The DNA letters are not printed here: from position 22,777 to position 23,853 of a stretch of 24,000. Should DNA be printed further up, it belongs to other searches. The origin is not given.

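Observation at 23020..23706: Orphan tandem-repeat protein rich in Cys, His, Trp, Gly, Tyr and Pro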

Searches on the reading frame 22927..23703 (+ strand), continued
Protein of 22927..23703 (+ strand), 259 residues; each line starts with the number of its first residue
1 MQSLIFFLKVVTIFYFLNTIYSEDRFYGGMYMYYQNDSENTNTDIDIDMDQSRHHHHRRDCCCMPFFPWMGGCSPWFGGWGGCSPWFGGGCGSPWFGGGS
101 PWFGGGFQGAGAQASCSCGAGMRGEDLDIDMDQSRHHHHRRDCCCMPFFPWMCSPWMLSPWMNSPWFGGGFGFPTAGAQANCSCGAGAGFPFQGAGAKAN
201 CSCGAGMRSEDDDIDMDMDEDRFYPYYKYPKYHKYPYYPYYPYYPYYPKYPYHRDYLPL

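Call 79: search_solved_structures(query=A4, max_evalue=1)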
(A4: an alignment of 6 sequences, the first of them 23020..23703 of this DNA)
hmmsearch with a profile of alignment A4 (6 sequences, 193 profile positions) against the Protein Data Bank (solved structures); distinct sequences matched with E-value up to 1: 0.
